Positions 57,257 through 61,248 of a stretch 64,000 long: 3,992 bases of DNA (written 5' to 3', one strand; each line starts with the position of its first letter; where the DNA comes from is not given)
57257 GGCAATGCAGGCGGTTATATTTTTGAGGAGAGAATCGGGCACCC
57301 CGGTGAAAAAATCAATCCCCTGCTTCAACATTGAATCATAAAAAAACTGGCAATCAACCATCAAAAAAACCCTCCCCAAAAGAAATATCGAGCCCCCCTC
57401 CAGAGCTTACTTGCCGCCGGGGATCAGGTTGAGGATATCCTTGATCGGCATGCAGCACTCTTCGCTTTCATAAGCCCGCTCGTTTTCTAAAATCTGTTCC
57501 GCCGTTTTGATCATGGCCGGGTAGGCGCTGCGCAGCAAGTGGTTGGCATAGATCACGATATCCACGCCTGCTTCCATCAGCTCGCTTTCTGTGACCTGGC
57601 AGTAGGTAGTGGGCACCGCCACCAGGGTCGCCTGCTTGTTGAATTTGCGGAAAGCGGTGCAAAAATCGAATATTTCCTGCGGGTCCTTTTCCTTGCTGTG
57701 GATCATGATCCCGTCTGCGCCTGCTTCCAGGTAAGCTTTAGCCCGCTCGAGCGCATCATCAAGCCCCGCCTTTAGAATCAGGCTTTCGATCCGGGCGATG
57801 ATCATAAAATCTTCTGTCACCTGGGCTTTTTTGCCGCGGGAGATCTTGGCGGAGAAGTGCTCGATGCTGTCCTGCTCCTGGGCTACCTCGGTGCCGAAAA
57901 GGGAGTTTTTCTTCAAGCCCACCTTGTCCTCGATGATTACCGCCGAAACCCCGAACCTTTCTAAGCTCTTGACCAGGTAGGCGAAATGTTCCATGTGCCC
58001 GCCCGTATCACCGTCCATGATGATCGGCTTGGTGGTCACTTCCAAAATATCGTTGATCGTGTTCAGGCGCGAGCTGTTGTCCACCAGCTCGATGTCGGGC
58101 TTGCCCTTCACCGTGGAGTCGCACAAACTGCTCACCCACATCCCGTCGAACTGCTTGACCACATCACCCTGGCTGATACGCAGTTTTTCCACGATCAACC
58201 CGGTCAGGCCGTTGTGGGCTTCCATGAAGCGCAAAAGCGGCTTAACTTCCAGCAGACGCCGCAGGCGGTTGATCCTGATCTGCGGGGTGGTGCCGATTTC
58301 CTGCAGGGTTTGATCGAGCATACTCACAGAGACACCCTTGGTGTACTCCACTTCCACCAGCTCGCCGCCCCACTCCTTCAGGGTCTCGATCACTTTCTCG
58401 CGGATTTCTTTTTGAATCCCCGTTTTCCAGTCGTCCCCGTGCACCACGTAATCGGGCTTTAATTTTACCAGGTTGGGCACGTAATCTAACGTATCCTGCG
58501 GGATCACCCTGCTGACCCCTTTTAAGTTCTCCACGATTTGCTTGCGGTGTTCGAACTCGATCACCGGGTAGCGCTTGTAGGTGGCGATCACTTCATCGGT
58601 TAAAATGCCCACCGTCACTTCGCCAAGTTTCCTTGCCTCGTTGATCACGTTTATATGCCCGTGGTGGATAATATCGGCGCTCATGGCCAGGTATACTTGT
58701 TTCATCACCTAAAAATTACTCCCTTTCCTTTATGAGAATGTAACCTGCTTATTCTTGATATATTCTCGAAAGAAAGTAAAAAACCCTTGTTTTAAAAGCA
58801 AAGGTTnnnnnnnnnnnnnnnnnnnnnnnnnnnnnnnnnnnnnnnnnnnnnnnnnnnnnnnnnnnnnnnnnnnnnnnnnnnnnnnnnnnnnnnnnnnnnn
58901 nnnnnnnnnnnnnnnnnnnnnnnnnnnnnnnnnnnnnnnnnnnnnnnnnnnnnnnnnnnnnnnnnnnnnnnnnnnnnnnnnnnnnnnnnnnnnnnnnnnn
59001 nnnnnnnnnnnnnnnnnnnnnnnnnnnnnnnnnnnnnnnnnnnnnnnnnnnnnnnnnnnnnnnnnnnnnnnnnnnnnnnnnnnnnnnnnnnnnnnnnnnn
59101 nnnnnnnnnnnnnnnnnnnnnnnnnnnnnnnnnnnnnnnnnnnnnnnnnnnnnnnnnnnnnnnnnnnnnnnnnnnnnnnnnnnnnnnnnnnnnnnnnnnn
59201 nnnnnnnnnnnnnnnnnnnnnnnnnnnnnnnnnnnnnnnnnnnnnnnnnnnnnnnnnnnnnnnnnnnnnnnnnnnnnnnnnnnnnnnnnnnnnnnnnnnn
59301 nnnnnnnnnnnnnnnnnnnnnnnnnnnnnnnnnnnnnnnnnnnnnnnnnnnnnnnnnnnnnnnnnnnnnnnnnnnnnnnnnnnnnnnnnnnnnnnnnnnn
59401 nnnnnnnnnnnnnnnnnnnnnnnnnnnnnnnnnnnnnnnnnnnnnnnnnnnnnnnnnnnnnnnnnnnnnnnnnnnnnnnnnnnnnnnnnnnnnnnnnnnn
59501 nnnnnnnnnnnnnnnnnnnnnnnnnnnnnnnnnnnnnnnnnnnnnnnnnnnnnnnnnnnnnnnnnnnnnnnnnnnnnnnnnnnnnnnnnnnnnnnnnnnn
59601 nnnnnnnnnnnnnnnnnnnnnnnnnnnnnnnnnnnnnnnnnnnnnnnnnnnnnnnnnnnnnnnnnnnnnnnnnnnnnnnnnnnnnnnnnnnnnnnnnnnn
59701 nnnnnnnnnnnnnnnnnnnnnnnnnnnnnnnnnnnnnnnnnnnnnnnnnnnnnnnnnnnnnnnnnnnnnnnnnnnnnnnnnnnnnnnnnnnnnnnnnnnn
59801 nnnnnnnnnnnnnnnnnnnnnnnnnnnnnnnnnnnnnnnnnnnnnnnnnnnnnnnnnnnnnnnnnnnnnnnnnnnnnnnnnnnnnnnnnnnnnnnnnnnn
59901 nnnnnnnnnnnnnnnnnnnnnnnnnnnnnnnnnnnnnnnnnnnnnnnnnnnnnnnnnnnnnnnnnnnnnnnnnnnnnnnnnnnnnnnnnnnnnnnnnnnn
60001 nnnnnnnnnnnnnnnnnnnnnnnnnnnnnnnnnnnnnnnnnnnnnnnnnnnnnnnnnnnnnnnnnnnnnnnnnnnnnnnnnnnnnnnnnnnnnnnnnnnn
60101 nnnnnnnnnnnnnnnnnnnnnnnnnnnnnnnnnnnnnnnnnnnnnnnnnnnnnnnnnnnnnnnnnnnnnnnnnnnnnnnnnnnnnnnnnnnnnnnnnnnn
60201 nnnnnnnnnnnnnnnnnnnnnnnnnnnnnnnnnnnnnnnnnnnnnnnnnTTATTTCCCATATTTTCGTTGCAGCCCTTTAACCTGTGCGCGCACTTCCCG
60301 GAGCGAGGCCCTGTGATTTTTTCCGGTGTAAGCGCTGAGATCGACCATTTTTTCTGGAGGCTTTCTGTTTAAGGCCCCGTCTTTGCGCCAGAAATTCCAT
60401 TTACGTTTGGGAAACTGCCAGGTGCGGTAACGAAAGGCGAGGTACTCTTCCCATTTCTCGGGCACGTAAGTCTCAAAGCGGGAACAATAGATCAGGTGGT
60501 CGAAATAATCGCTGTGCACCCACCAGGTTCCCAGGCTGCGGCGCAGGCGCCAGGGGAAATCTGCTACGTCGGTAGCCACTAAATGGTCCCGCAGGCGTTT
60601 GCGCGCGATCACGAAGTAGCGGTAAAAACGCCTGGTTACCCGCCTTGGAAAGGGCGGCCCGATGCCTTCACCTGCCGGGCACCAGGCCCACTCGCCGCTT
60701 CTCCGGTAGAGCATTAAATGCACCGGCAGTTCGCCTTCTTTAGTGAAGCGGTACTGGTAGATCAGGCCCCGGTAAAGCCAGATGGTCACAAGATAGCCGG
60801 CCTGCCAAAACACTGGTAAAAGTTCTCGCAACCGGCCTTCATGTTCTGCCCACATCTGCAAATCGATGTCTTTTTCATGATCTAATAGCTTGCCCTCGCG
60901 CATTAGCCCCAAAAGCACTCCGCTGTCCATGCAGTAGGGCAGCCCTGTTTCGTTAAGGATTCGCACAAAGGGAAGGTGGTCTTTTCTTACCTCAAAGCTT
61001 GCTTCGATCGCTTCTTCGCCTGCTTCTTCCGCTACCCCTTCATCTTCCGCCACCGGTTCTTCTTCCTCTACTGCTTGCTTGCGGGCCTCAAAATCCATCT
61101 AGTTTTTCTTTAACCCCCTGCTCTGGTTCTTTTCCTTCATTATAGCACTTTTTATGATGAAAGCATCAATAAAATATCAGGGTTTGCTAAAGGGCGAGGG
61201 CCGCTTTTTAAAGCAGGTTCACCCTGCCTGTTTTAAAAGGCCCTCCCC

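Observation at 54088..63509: Phosphonate biosynthesis operon coupled to three LicD transferases and a Wzy-like/TPR protein: predicted phosphonate decoration of a cell-wall glycopolymer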

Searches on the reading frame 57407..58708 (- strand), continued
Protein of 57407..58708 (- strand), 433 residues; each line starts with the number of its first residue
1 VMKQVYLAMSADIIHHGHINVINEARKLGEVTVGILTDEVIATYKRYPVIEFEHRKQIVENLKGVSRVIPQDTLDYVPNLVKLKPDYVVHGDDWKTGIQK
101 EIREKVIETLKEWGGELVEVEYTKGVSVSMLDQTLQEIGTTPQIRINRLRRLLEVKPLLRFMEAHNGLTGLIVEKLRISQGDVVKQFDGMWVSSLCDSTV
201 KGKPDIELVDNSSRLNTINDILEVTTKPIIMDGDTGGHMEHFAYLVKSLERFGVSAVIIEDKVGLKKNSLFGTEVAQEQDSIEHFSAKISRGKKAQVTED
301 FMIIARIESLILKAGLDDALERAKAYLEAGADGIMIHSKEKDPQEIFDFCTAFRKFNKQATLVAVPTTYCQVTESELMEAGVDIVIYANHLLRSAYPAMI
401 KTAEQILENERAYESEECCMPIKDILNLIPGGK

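Call 84: search_protein_families(library=pfam, proteins=[L001:6688-7788:-, L001:7801-8241:-, L001:8630-9442:-, L001:9592-11016:-, L001:11589-12692:-], max_evalue=0.0001)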
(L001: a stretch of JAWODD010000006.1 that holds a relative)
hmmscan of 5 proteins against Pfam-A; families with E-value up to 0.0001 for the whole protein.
L001:6688-7788:- (366 aa): 0 families

L001:7801-8241:- (146 aa): 1 family
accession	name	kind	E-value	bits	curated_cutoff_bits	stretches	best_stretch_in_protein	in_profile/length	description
PF13274.11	SocA_Panacea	-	8.1e-07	30.4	25.7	1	46-132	21-109/113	Antitoxin SocA-like, Panacea domain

L001:8630-9442:- (270 aa): 1 family
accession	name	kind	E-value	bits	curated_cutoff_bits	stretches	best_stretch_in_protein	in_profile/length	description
PF19567.5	CpsB_CapC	-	1.5e-44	152.6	27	1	10-222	1-214/234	Capsular polysaccharide synthesis, CpsB/CapC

L001:9592-11016:- (474 aa): 3 families
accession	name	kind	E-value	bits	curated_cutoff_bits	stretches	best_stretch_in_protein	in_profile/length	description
PF01225.30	Mur_ligase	-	9.5e-27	93.7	21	1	12-110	2-95/95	Mur ligase family, catalytic domain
PF02875.26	Mur_ligase_C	-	2.9e-22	80.3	28.4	1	325-454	1-127/127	Mur ligase, glutamate ligase domain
PF08245.18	Mur_ligase_M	-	5.3e-20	72.7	24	1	114-303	1-200/200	Mur ligase middle domain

L001:11589-12692:- (367 aa): 3 families
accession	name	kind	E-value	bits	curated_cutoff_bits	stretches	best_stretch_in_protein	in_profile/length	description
PF00814.31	TsaD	-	1.9e-96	323.2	24.8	1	52-340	1-263/264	tRNA N6-adenosine threonylcarbamoyltransferase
PF22521.2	HypF_C_2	-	2.7e-09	37.6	27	1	249-318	153-220/241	Carbamoyltransferase, Kae1-like Domain, second subdomain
PF02543.21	Carbam_trans_N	-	7.7e-05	22.7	24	0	252-310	258-319/346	Carbamoyltransferase N-terminus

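Call 92: search_protein_families(library=pfam, proteins=[L012:90-803:+, L012:815-1543:+, L012:1565-2626:+, L012:2823-3734:+, L012:3750-4787:+, L012:4931-6448:+, L012:13180-13998:+, L012:14017-14826:+, L012:14847-15539:+, L012:15638-16981:+], max_evalue=0.001)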
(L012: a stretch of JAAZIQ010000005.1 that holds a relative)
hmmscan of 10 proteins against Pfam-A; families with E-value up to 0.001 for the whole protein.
L012:90-803:+ (237 aa): 1 family
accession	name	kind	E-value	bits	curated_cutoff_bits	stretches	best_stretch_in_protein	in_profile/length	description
PF04991.19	LicD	-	1.2e-23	84.8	22.6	1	1-201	35-227/227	LicD family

L012:815-1543:+ (242 aa): 3 families
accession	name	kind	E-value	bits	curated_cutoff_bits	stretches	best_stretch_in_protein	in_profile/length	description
PF01128.25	IspD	-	3.2e-34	119.1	27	1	7-233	2-219/221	2-C-methyl-D-erythritol 4-phosphate cytidylyltransferase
PF12804.13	NTP_transf_3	-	3.9e-07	30.8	27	1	8-68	1-56/160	MobA-like NTP transferase domain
PF00483.29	NTP_transferase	-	0.0002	21.4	21.2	1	8-71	2-68/245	Nucleotidyl transferase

L012:1565-2626:+ (353 aa): 5 families
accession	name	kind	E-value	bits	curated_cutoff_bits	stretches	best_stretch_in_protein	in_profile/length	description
PF01370.27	Epimerase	-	7.5e-44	150.4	20.9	1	30-275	1-240/240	NAD dependent epimerase/dehydratase family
PF16363.11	GDP_Man_Dehyd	-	5.5e-24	85.7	27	1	31-342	1-332/332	GDP-mannose 4,6 dehydratase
PF07993.18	NAD_binding_4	-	5e-15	55.8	20.1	1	98-229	87-227/258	Male sterility protein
PF01073.25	3Beta_HSD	-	4.2e-12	46.1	22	1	31-252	1-218/280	3-beta hydroxysteroid dehydrogenase/isomerase family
PF02719.21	Polysacc_synt_2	-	2.1e-07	30.9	20.2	1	30-150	1-128/293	Polysaccharide biosynthesis protein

L012:2823-3734:+ (303 aa): 1 family
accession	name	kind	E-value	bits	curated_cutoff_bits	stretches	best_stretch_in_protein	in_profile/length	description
PF03816.19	LytR_cpsA_psr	-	1.5e-42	145.7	24.6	1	66-208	1-148/150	LytR_cpsA_psr family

L012:3750-4787:+ (345 aa): 1 family
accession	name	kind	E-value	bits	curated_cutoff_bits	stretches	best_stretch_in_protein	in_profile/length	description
PF02811.25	PHP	-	6.6e-08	33.5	26.4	1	8-85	2-71/164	PHP domain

L012:4931-6448:+ (505 aa): 1 family
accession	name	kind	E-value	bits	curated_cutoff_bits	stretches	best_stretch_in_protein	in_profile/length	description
PF03816.19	LytR_cpsA_psr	-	1.4e-34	119.8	24.6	1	113-265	1-145/150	LytR_cpsA_psr family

L012:13180-13998:+ (272 aa): 1 family
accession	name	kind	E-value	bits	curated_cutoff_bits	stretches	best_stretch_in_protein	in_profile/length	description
PF01066.26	CDP-OH_P_transf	-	0.00015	22.6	22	1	43-161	4-107/152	CDP-alcohol phosphatidyltransferase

L012:14017-14826:+ (269 aa): 1 family
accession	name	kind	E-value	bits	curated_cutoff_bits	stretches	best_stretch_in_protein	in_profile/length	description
PF01066.26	CDP-OH_P_transf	-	0.00016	22.5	22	1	42-158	3-109/152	CDP-alcohol phosphatidyltransferase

L012:14847-15539:+ (230 aa): 1 family
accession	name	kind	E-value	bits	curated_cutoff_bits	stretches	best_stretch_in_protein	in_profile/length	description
PF04991.19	LicD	-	5.9e-08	33.5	22.6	1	13-67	2-54/227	LicD family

L012:15638-16981:+ (447 aa): 1 family
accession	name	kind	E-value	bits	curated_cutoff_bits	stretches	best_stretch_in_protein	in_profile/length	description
PF02397.22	Bac_transf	-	1.2e-66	224.1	27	1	261-441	1-178/179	Bacterial sugar transferase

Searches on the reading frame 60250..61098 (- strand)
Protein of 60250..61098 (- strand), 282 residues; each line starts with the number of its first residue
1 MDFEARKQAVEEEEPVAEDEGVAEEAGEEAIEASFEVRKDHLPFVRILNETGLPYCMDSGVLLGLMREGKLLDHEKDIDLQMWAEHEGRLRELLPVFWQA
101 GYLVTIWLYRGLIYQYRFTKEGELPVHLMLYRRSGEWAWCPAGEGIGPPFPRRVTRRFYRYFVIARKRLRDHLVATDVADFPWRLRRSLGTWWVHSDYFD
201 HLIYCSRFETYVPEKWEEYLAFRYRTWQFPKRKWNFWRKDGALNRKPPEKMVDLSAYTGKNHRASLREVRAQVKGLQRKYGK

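Call 4: search_protein_families(library=pfam, proteins=[window:60250-61098:-], max_evalue=0.01)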
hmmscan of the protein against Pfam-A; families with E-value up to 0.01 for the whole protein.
window:60250-61098:- (282 aa): 1 family
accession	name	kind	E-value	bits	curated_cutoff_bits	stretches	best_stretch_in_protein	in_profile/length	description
PF04991.19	LicD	-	0.0022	18.6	22.6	1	50-93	3-46/227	LicD family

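Call 5: search_protein_families(library=ncbifam, proteins=[window:60250-61098:-], max_evalue=0.01)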
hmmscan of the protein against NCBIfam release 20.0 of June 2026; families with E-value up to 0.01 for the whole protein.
window:60250-61098:- (282 aa): 1 family
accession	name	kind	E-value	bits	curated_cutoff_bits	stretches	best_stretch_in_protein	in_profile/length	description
NF045866.1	GGPL_Ptran_Mf1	equivalog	0.00031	20.9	225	1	44-80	12-48/240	diacylglycerol cholinephosphotransferase Mf1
